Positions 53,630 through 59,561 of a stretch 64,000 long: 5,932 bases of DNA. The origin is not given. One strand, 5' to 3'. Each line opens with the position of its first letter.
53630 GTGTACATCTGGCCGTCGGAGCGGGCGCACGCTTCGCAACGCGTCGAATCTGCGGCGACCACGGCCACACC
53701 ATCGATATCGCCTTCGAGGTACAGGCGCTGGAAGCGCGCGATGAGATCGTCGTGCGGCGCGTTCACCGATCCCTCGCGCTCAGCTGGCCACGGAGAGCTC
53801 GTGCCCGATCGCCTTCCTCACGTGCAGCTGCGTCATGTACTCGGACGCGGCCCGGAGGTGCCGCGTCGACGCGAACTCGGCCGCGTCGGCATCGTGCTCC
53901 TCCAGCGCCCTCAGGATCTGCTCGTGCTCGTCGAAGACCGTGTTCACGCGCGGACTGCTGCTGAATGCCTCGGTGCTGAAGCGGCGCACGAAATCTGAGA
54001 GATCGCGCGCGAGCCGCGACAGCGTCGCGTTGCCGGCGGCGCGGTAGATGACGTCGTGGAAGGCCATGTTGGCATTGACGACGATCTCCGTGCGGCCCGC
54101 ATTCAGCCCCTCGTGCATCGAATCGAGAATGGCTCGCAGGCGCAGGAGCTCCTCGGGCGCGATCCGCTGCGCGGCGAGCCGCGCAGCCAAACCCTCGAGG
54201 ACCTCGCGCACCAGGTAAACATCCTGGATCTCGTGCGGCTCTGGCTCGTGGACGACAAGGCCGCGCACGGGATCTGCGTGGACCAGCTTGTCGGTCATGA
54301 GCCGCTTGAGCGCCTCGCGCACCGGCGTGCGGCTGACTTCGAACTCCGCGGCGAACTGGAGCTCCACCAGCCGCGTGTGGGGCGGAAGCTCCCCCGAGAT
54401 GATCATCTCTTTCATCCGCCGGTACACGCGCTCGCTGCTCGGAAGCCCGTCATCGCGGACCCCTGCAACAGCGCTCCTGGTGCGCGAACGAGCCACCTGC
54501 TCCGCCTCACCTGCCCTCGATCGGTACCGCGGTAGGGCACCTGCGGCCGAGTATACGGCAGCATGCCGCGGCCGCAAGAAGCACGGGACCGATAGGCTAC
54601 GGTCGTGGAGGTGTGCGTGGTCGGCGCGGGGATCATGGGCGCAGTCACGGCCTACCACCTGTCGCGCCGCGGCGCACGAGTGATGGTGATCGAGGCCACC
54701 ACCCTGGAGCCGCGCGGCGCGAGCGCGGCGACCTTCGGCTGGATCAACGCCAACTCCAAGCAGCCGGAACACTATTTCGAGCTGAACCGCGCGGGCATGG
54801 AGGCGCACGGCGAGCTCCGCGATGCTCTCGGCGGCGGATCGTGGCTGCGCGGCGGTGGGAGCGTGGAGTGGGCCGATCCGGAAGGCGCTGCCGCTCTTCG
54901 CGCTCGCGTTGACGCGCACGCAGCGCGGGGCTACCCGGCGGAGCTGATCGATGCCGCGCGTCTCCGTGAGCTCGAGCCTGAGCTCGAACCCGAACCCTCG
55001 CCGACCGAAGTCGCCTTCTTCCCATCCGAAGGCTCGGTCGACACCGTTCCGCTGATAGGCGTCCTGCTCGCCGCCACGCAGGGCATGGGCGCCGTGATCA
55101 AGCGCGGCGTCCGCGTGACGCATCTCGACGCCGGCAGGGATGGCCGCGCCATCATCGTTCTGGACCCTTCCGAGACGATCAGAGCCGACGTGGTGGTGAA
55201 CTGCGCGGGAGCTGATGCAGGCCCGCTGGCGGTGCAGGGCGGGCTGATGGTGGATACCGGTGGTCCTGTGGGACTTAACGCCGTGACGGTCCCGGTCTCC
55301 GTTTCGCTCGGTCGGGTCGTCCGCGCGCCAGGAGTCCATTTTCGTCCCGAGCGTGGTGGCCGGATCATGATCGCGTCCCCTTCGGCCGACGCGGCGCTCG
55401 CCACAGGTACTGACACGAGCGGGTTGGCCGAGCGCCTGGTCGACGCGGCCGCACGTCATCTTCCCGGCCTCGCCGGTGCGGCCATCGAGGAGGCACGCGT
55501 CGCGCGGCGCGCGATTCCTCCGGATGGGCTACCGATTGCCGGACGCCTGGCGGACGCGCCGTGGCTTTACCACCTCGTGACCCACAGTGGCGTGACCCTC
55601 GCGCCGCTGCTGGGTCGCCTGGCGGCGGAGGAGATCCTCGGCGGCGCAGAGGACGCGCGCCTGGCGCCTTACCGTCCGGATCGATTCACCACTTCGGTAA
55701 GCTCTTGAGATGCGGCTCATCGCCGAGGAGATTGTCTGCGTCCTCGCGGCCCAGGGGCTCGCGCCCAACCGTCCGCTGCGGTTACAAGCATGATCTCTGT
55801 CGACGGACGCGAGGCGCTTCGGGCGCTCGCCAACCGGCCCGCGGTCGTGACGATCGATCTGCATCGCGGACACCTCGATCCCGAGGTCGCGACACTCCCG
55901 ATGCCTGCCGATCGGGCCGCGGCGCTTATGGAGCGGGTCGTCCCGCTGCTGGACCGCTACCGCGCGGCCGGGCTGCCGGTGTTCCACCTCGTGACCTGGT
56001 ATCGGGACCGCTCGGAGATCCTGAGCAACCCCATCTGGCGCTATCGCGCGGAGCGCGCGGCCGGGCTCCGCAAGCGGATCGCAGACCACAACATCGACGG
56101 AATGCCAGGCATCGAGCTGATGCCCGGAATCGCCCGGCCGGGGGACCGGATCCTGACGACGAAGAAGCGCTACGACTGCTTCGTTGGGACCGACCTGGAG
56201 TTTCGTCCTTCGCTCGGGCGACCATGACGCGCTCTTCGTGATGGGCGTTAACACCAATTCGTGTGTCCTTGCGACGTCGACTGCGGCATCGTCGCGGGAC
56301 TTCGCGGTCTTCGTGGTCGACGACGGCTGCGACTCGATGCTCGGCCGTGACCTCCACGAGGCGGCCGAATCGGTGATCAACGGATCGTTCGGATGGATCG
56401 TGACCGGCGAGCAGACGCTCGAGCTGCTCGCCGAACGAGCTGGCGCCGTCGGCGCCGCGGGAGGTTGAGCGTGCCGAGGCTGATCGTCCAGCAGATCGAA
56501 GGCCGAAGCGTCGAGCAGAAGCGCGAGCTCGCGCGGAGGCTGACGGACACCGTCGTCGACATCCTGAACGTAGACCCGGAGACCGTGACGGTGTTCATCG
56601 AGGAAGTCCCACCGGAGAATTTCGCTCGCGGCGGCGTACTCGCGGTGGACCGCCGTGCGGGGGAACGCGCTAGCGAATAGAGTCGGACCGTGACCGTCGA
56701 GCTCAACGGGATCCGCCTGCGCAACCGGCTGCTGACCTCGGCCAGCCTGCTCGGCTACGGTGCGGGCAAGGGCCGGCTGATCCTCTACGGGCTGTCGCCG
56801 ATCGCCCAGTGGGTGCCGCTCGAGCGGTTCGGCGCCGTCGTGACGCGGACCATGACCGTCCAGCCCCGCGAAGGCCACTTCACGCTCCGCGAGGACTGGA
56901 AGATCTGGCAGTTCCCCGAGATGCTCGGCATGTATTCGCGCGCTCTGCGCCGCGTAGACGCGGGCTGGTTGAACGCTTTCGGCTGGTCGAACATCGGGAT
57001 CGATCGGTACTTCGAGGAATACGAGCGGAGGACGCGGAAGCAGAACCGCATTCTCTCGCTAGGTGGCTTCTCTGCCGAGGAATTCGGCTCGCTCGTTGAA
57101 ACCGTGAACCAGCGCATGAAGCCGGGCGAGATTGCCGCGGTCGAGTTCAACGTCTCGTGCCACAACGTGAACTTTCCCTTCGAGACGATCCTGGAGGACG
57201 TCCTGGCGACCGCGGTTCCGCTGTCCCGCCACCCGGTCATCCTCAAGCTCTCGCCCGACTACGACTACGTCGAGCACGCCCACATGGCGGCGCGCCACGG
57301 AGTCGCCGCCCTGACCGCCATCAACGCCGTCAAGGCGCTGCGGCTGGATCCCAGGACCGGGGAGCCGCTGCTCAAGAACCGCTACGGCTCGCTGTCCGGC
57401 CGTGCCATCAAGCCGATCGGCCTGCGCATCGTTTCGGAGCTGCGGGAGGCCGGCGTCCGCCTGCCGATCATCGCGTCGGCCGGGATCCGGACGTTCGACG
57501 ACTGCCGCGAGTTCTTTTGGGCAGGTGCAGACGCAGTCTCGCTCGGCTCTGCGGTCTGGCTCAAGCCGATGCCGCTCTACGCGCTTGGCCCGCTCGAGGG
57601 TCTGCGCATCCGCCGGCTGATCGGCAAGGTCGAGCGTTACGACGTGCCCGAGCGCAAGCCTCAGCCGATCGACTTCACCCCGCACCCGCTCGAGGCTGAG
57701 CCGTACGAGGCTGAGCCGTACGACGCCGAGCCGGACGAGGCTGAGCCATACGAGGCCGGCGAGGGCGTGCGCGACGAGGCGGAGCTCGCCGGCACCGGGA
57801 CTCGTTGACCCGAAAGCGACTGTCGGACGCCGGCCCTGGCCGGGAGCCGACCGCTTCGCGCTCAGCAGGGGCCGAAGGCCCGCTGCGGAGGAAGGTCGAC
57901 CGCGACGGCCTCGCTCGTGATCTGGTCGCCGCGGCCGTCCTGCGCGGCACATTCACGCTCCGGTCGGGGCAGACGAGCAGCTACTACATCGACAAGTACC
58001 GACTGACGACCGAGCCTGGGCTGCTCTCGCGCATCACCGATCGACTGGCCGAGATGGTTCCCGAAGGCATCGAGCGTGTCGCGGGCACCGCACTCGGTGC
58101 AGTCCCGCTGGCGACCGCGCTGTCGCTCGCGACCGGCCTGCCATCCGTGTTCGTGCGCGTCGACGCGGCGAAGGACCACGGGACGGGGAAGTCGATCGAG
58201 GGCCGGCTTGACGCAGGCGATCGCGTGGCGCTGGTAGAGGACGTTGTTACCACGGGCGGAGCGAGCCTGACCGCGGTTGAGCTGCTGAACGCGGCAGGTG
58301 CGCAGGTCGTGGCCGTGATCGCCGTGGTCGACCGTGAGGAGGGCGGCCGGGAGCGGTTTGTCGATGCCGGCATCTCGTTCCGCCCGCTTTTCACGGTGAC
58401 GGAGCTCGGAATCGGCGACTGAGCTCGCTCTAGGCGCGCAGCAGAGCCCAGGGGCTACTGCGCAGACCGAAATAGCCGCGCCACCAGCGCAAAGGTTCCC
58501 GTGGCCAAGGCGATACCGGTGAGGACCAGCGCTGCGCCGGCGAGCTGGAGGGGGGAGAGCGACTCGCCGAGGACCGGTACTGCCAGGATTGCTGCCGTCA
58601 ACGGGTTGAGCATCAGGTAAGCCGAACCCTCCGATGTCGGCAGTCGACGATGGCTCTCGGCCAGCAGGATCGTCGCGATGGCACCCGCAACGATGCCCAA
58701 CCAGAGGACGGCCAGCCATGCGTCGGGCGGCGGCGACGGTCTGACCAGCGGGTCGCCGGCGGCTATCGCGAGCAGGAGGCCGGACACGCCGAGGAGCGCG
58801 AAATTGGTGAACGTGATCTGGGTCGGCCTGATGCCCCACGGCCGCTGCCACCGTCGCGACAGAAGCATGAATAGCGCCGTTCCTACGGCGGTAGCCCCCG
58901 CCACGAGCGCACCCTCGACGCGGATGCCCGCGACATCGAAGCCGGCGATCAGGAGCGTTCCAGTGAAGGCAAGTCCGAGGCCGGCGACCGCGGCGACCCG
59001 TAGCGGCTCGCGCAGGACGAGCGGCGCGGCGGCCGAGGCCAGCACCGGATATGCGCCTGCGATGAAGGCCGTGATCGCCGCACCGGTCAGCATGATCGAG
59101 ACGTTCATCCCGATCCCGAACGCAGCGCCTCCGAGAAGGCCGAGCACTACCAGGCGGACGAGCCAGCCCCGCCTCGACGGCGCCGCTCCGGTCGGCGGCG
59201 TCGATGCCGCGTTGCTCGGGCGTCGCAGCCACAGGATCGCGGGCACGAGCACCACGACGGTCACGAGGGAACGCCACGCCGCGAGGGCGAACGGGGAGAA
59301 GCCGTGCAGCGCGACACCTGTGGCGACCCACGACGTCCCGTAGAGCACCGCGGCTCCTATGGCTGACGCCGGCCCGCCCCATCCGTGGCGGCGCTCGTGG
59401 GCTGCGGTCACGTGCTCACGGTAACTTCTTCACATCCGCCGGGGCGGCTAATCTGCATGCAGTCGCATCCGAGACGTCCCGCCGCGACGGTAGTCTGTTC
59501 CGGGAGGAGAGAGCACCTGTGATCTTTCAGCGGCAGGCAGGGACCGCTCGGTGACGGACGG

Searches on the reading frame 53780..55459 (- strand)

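Call 17: search_protein_families(library=pfam, proteins=[window:53780-55459:-], max_evalue=0.001)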
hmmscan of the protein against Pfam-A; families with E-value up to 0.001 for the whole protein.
window:53780-55459:- (559 aa): 2 families
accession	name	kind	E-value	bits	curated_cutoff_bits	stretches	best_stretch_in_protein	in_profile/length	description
PF07729.17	FCD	-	1.2e-28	100.5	24.3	1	413-536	1-124/125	FCD domain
PF00392.27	GntR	-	6.6e-18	64.6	27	1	342-403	2-64/64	Bacterial regulatory proteins, gntR family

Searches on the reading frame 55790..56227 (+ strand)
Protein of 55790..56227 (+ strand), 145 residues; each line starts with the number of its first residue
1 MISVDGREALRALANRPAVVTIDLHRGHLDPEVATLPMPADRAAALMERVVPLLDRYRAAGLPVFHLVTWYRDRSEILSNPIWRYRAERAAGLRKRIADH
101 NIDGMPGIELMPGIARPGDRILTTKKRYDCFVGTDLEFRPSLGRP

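Call 17: search_protein_families(library=pfam, proteins=[window:55790-56227:+], max_evalue=0.001)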
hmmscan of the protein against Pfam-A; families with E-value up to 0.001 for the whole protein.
window:55790-56227:+ (145 aa): 1 family
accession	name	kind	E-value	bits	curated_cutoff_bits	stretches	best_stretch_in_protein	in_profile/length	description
PF00857.26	Isochorismatase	-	2.5e-08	34.6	27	1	18-137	2-105/175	Isochorismatase domain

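Call 46: search_protein_families(library=ncbifam, proteins=[window:55790-56227:+], max_evalue=1e-8)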
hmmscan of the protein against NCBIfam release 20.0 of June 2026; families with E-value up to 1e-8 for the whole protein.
window:55790-56227:+ (145 aa): 0 families

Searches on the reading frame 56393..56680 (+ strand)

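Call 18: search_protein_families(library=pfam, proteins=[window:56393-56680:+], max_evalue=0.001)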
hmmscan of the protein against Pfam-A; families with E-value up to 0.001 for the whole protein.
window:56393-56680:+ (95 aa): 2 families
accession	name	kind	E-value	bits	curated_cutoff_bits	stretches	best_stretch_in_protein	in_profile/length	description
PF01361.26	Tautomerase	-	3.2e-18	65.8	22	1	29-86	2-59/60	Tautomerase enzyme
PF14552.11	Tautomerase_2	-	2.6e-07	31.1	28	1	33-78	35-80/82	Tautomerase enzyme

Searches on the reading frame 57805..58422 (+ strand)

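Call 18: search_protein_families(library=pfam, proteins=[window:57805-58422:+], max_evalue=0.001)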
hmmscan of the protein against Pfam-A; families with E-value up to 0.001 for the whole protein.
window:57805-58422:+ (205 aa): 1 family
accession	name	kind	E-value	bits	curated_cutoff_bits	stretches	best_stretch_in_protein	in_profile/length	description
PF00156.33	Pribosyltran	-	2.6e-09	37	26.3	1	92-183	33-132/158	Phosphoribosyl transferase domain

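Call 46: search_protein_families(library=ncbifam, proteins=[window:57805-58422:+], max_evalue=1e-8)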
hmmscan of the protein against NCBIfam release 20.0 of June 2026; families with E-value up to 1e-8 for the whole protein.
window:57805-58422:+ (205 aa): 10 families
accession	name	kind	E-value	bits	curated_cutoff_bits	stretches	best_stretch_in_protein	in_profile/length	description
TIGR00336.1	pyrE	equivalog_domain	1.5e-42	145.3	106.8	1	43-201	7-173/173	orotate phosphoribosyltransferase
NF004034.0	PRK05500.1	equivalog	6e-25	87.7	656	1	44-201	299-456/478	bifunctional orotidine-5'-phosphate decarboxylase/orotate phosphoribosyltransferase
TIGR01367.1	pyrE_Therm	equivalog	2.4e-22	79.5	150.25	1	42-184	9-151/187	orotate phosphoribosyltransferase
NF010382.0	PRK13809.1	equivalog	7e-20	71.3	208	1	43-201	21-181/210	orotate phosphoribosyltransferase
NF001729.0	PRK00455.1-3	equivalog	2.6e-17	62.9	245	1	49-196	33-186/231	orotate phosphoribosyltransferase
NF002635.0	PRK02304.1-4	subfamily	3.9e-14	52.6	146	1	69-197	34-173/188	adenine phosphoribosyltransferase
NF040646.1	HPT_Archaea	equivalog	5.1e-14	52.3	200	1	69-183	34-159/184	hypoxanthine/guanine phosphoribosyltransferase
NF005592.0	PRK07322.1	subfamily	5.8e-13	48.6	143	0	138-182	120-164/180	adenine phosphoribosyltransferase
NF009211.0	PRK12560.1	equivalog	4.1e-10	39.7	188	1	96-192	71-170/187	adenine phosphoribosyltransferase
NF002634.0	PRK02304.1-3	equivalog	6.6e-10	39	170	1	134-195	114-176/182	adenine phosphoribosyltransferase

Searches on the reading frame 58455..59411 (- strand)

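Call 18: search_protein_families(library=pfam, proteins=[window:58455-59411:-], max_evalue=0.001)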
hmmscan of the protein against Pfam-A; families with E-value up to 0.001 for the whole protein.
window:58455-59411:- (318 aa): 1 family
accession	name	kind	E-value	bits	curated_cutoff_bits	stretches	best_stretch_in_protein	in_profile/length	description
PF00892.27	EamA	-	2.8e-32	112.3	28.2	2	16-156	6-134/135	EamA-like transporter family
